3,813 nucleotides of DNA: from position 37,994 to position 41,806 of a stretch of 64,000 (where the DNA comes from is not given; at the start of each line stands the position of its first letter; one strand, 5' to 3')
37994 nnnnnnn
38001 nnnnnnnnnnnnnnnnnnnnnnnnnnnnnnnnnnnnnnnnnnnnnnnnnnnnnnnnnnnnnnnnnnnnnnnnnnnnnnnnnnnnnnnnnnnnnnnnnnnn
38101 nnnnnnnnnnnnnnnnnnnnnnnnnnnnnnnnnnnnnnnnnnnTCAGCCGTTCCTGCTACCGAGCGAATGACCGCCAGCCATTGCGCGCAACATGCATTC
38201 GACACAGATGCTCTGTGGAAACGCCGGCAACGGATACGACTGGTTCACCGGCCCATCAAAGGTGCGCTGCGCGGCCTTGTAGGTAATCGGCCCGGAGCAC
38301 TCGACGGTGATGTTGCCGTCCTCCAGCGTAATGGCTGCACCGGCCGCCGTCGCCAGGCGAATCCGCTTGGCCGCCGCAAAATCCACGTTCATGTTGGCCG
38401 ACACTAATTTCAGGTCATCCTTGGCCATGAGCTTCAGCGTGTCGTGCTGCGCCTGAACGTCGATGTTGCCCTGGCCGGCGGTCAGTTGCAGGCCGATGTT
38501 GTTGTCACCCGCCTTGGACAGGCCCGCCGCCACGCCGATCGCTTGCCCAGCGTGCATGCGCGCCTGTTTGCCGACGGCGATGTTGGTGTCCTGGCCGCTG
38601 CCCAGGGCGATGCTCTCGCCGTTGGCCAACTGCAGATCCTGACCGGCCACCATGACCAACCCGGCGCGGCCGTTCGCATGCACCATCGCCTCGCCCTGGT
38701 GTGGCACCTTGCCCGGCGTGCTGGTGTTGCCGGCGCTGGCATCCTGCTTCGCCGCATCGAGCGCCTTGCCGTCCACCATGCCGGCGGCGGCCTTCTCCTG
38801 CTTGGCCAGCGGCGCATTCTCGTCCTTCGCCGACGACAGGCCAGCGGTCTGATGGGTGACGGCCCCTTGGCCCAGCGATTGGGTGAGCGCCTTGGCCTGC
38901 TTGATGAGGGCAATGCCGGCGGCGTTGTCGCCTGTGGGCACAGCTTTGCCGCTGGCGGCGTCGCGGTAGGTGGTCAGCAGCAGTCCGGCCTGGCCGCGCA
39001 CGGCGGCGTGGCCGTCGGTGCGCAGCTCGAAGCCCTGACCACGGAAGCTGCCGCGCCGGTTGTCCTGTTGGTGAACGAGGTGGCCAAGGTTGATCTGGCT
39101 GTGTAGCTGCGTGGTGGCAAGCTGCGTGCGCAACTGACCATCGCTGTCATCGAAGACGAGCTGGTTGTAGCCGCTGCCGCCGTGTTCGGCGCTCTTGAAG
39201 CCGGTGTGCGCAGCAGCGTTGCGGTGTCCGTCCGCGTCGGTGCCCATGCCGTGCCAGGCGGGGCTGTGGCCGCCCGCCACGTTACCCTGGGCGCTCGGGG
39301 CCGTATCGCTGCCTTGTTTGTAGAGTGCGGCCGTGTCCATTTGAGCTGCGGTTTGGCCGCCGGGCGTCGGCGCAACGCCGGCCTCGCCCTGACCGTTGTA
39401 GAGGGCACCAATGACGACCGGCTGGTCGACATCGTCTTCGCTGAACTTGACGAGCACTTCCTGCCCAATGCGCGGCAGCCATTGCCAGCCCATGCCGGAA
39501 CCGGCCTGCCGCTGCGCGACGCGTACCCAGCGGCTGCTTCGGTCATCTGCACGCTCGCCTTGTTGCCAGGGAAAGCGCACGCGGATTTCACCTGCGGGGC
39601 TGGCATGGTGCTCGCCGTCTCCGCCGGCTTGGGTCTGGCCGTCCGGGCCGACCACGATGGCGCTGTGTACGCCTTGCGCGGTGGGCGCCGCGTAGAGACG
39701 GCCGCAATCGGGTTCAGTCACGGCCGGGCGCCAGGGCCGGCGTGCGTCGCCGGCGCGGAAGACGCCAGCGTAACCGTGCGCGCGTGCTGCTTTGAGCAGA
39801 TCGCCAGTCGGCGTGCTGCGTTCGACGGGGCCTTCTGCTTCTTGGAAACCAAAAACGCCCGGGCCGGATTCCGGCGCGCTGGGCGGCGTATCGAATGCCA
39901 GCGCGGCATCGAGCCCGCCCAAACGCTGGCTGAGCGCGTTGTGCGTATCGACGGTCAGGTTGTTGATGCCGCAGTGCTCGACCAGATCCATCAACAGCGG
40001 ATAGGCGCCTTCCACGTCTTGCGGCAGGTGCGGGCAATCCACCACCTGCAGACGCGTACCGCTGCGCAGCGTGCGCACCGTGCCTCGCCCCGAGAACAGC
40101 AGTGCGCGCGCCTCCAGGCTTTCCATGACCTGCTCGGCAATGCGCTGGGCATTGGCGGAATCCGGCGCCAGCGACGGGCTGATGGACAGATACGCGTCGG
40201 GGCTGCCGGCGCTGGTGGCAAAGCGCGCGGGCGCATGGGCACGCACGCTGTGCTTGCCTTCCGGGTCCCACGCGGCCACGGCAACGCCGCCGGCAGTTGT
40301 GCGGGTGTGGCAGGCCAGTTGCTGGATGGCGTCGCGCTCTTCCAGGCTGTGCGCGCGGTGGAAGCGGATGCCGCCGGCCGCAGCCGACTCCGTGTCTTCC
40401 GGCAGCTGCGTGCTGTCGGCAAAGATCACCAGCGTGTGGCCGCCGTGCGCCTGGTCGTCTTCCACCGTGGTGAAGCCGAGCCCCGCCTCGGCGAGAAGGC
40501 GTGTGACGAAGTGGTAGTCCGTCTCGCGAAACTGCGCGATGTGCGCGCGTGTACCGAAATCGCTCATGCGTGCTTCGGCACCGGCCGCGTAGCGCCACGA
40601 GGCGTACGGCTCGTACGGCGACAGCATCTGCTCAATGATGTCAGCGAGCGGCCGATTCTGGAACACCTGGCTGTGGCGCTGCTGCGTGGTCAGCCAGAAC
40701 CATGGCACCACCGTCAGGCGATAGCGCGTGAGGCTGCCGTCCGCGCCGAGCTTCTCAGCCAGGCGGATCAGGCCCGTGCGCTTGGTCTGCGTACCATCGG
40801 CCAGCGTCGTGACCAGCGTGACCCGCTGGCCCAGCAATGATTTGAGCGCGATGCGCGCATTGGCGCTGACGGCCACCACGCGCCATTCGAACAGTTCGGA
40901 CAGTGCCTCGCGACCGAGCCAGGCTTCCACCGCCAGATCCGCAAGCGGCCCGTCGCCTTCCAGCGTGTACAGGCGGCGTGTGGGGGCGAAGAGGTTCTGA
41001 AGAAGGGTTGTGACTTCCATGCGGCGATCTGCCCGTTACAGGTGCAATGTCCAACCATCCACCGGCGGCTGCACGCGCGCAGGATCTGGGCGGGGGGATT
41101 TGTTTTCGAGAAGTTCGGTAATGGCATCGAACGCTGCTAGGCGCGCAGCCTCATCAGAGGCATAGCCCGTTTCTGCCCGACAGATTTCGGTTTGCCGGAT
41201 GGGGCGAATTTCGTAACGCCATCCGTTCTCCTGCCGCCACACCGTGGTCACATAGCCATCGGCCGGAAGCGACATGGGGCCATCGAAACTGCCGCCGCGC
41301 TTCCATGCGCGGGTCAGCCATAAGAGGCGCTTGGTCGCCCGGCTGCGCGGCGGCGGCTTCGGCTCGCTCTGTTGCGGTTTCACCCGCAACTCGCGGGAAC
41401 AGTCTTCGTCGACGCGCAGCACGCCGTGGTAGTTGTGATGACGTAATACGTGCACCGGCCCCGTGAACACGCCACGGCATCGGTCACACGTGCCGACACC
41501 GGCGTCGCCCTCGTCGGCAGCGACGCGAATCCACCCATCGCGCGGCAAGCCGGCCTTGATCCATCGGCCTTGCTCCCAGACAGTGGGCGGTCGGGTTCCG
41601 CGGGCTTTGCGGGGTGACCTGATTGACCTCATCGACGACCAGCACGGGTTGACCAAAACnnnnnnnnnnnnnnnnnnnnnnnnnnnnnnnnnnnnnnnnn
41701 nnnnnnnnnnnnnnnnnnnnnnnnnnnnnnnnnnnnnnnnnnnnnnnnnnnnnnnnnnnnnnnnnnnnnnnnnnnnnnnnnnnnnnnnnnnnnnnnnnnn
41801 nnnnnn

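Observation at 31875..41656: Orphan T6SS cargo-effector island: vgrG - DUF4123 adaptor - DUF3304 lipoprotein - Tle1 phospholipase plus five downstream small genes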

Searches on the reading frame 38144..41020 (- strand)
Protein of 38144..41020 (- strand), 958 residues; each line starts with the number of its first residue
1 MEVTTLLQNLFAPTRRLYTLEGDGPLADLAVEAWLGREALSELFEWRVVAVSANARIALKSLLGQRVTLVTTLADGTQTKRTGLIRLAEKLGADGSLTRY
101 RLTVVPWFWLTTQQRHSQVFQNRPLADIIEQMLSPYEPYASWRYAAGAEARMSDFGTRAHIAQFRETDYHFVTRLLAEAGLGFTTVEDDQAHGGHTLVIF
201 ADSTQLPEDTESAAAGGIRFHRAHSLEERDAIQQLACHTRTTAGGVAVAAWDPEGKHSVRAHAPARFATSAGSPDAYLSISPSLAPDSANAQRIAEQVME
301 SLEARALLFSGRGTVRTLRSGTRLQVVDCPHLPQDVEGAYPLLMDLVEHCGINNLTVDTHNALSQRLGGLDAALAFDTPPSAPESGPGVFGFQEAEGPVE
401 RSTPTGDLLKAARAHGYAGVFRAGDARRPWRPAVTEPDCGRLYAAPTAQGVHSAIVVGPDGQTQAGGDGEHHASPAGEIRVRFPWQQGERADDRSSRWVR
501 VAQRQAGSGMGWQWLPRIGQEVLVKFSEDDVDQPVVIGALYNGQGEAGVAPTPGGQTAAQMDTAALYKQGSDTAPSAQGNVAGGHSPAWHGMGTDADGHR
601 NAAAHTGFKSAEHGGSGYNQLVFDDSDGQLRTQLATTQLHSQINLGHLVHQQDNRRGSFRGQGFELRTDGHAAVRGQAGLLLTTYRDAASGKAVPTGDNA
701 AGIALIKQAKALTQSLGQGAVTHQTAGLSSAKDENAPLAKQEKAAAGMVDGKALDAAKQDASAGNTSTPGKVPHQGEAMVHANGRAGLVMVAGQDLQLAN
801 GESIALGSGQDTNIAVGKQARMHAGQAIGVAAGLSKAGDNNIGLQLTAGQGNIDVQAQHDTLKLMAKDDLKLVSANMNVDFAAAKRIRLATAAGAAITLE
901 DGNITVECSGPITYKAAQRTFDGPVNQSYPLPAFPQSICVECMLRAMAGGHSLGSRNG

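Call 3: search_protein_families(library=pfam, proteins=[window:38144-41020:-], max_evalue=0.01)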
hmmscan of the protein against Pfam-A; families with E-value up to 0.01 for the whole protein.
window:38144-41020:- (958 aa): 5 families
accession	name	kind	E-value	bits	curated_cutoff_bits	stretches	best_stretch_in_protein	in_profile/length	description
PF05954.17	Phage_GPD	-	9.2e-61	206.1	30.1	1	37-334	1-288/305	Phage tail baseplate hub (GPD)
PF10106.14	DUF2345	-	2.1e-36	125.5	30.7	1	770-924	4-150/151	Uncharacterized protein conserved in bacteria (DUF2345)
PF13296.11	T6SS_Vgr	-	2.6e-32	111.5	22.4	1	612-719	2-107/108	Putative type VI secretion system Rhs element Vgr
PF04717.18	Phage_base_V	-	1.7e-15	57.5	23.8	1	475-541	13-75/75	Type VI secretion system/phage-baseplate injector OB domain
PF20093.5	DUF6484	-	0.0078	17.3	27.6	0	506-540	39-61/61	Domain of unknown function (DUF6484)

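Call 16: search_protein_families(library=ncbifam, proteins=[window:38144-41020:-], max_evalue=0.01)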
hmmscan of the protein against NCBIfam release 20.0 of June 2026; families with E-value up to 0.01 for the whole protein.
window:38144-41020:- (958 aa): 3 families
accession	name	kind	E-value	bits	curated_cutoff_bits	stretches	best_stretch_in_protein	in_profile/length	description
TIGR03361.1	VI_Rhs_Vgr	subfamily_domain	1.5e-77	261.4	186.35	2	27-332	10-303/513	type VI secretion system tip protein TssI/VgrG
TIGR01646.1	vgr_GE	subfamily_domain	6.5e-61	206.7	121.8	2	31-335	3-295/480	type VI secretion system tip protein VgrG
NF033848.1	VgrG_rel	hypoth_equivalog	7.2e-17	60.9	275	1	475-548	390-458/547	VgrG-related protein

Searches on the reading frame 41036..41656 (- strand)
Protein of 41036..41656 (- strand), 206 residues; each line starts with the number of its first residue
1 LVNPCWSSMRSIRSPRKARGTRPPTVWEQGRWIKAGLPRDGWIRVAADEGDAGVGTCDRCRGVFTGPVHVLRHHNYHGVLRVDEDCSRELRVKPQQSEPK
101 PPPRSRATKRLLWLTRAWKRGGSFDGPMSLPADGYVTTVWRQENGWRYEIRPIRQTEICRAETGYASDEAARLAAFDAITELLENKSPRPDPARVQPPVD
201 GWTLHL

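Call 3: search_protein_families(library=pfam, proteins=[window:41036-41656:-], max_evalue=0.01)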
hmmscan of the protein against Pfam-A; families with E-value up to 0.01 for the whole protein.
window:41036-41656:- (206 aa): 0 families

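Call 16: search_protein_families(library=ncbifam, proteins=[window:41036-41656:-], max_evalue=0.01)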
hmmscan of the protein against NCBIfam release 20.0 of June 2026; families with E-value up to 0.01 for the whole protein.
window:41036-41656:- (206 aa): 0 families

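Call 45: search_protein_families(library=phrogs, proteins=[window:41036-41656:-], max_evalue=0.1)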
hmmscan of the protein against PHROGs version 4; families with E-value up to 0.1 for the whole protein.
window:41036-41656:- (206 aa): 0 families

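Call 46: search_protein_families(library=padloc, proteins=[window:41036-41656:-], max_evalue=0.1)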
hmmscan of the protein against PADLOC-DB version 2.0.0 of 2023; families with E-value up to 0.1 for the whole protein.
window:41036-41656:- (206 aa): 0 families

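Call 56: find_homologous_proteins(query=window:41036-41656:-, max_evalue=0.001)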
Query window:41036-41656:- (206 aa): 12 proteins with E <= 0.001 among 553 candidates.
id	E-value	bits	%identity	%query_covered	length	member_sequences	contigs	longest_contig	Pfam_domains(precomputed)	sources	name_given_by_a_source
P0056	3.4e-133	460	99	96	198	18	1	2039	-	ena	-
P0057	2.6e-103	362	81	95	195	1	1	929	-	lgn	-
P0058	4.8e-92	326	74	94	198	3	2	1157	-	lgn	-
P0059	9.1e-88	312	70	95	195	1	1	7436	-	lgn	-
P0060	1.3e-86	308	71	94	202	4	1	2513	-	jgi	jgi:hypothetical protein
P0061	1.9e-72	262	68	84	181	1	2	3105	-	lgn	-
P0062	1.8e-24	105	38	82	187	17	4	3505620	-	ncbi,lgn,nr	ncbi:hypothetical protein RSP673_006185 [Ralstonia solanacearum P673]|nr:hypothetical protein [Ralst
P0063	3.1e-23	101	38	82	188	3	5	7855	-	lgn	-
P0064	9.3e-16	76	48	51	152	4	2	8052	PF05344.17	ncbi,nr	ncbi:DUF746 domain-containing protein [Ralstonia insidiosa]|nr:DUF746 domain-containing protein [Ral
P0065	7.3e-15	73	51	42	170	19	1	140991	-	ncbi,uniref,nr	ncbi:hypothetical protein [Ralstonia pseudosolanacearum]|uniref:hypothetical protein n=1 Tax=Ralston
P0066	1.3e-14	72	51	42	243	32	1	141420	-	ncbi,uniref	ncbi:hypothetical protein [Ralstonia pseudosolanacearum]|uniref:hypothetical protein n=2 Tax=Ralston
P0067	7.7e-13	67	40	63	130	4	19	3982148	-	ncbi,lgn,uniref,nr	ncbi:hypothetical protein [Ralstonia pseudosolanacearum]|uniref:hypothetical protein n=1 Tax=Ralston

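Call 57: find_encoding_contigs(protein=P0062, flank=8000, max_places=3)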
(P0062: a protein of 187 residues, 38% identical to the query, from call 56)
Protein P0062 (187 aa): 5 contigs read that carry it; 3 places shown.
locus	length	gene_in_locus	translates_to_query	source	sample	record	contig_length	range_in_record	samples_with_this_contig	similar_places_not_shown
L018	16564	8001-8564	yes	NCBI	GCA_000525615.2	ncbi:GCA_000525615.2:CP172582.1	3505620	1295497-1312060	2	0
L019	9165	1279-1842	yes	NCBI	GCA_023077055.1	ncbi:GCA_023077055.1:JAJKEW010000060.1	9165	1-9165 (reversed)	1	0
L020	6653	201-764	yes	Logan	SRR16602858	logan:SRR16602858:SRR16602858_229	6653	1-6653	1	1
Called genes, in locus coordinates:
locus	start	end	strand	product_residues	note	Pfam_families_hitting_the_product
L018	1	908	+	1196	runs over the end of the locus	-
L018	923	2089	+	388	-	-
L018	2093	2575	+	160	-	-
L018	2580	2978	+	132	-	-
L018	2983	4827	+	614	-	-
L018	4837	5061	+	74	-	-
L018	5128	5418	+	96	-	PF19622:DUF6127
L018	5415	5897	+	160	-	-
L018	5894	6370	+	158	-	PF00959:Phage_lysozyme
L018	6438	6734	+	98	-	-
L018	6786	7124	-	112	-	PF07363:DUF1484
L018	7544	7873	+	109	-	PF12844:HTH_19 (weak), PF13560:HTH_31, PF01381:HTH_3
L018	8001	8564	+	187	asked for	-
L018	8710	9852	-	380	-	PF13458:Peripla_BP_6, PF13433:Peripla_BP_5 (faint), PF01094:ANF_receptor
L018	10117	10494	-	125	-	-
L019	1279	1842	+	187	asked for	-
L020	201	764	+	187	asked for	-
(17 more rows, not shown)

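Call 58: find_encoding_contigs(protein=P0067, flank=8000, max_places=3)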
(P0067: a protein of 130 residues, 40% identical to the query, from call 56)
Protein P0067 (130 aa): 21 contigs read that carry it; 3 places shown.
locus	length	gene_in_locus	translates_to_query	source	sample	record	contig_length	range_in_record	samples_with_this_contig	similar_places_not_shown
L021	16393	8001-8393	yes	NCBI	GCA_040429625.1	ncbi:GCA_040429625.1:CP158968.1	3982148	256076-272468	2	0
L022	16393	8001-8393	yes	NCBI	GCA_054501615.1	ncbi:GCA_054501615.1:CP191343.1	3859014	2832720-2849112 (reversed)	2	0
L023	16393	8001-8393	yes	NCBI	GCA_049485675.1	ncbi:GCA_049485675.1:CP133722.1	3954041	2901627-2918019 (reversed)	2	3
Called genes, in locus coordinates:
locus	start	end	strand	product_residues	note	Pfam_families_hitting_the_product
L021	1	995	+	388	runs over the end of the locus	-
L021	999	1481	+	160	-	-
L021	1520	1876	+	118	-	-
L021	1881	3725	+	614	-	-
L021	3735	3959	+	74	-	-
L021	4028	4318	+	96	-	PF19622:DUF6127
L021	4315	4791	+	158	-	-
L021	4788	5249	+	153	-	PF00959:Phage_lysozyme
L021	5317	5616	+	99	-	-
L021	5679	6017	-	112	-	PF07363:DUF1484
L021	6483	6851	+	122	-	PF12844:HTH_19 (weak), PF13560:HTH_31, PF01381:HTH_3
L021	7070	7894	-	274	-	PF13340:DUF4096, PF01609:DDE_Tnp_1, PF13586:DDE_Tnp_1_2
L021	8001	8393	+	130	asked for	-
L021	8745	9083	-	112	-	PF07363:DUF1484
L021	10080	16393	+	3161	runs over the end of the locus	PF05860:TPS, PF13018:ESPR, PF13332:Fil_haemagg_2, PF14412:AHH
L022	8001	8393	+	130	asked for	-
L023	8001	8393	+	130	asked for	-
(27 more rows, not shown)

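Call 79: predict_structure(alignment_id=A2)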
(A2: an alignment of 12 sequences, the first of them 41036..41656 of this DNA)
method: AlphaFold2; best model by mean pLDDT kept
length: 206 residues; sequences in the alignment: 12
mean_pLDDT: 65.0   pTM: 0.43
mean pLDDT of the five models: 65.0, 64.8, 63.4, 58.9, 58.2
residues with pLDDT >= 90: 53; 70-90: 29; 50-70: 54; < 50: 70
segments of 3 or more residues with pLDDT < 50: 1-31, 47-62, 93-96, 190-192, 194-199, 201-206
pLDDT, mean of each block of 10 residues (from residue 1): 33 35 46 52 54 43 55 59 57 49 77 91 86 93 94 89 94 94 70 46 38
secondary structure, 60 per line:
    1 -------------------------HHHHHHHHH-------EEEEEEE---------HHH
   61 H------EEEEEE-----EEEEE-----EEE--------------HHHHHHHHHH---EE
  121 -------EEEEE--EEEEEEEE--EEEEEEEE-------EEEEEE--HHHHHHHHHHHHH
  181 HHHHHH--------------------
elements in order: H26-34 E42-48 H58-61 E68-73 E79-83 E89-91 H106-115 E128-132 E135-142 E145-152 E160-165 H168-186

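Call 83: fold_search(model_id=the predicted structure, library=pdb)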
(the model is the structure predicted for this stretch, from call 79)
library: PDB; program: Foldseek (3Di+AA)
matches with E <= 10: 802; with E <= 0.001: 0
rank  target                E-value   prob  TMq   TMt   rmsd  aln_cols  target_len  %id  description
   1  8chv_C                4.0e-02  0.41  0.18  0.24  17.9       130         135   11  Crystal structure of human PURA (fragment Glu57-Glu212, PUR repeat I and II) R140P mutant (released 2024-02-21)
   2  6d7k_H                9.0e-02  1.00  0.28  0.78   1.7        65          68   14  Complex structure of Methane monooxygenase hydroxylase in complex with inhibitory subunit (released 2019-06-26)
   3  2gid_A                9.6e-02  0.18  0.16  0.21  20.2       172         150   13  Crystal structures of trypanosoma bruciei MRP1/MRP2 (released 2006-09-05)
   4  2gia_G                1.3e-01  0.15  0.16  0.20  19.5       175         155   13  Crystal structures of trypanosoma bruciei MRP1/MRP2 (released 2006-09-05)
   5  7kbj_G                1.4e-01  0.30  0.17  0.22  20.2       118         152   16  Co-crystal structure of alpha glucosidase with compound 9 (released 2021-10-06)
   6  5n9j_A                1.4e-01  0.25  0.20  0.09  17.0       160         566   12  Core Mediator of transcriptional regulation (released 2017-05-17)
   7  6d7k_D                1.7e-01  1.00  0.26  0.78   1.8        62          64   16  Complex structure of Methane monooxygenase hydroxylase in complex with inhibitory subunit (released 2019-06-26)
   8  7kbr_G                1.8e-01  0.28  0.17  0.22  19.9       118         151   15  Co-crystal structure of alpha glucosidase with compound 10 (released 2021-10-06)
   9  6p81_A                1.9e-01  0.14  0.14  0.07  14.1       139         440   15  Structure of DNA polymerase III, beta subunit/ beta sliding clamp from Klebsiella pneumoniae, expressed with an N-term (released 2019-07-10)
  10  7kbj_I                2.0e-01  0.28  0.17  0.22  19.9       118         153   15  Co-crystal structure of alpha glucosidase with compound 9 (released 2021-10-06)
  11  7azk_B                2.0e-01  0.13  0.13  0.09  14.6       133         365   16  DNA polymerase sliding clamp from Escherichia coli with peptide 35 bound (released 2021-12-01)
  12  7l9e_E                2.3e-01  0.23  0.17  0.22  20.2       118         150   16  Crystal structure of apo-alpha glucosidase (released 2021-12-29)
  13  5h3x                  2.3e-01  0.16  0.16  0.13  18.3       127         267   12  The structure of the N-terminal of the fibronectin/fibrinogen-binding protein from Streptococcus suis (FBPS) (released 2016-11-16)
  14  4rml                  2.4e-01  0.54  0.20  0.16  20.1       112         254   12  Crystal structure of the Olfactomedin domain of latrophilin 3 in C2221 crystal form (released 2015-08-19)
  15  3k44_B                2.4e-01  0.20  0.18  0.24  19.9       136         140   13  Crystal Structure of Drosophila melanogaster Pur-alpha (released 2009-10-27)
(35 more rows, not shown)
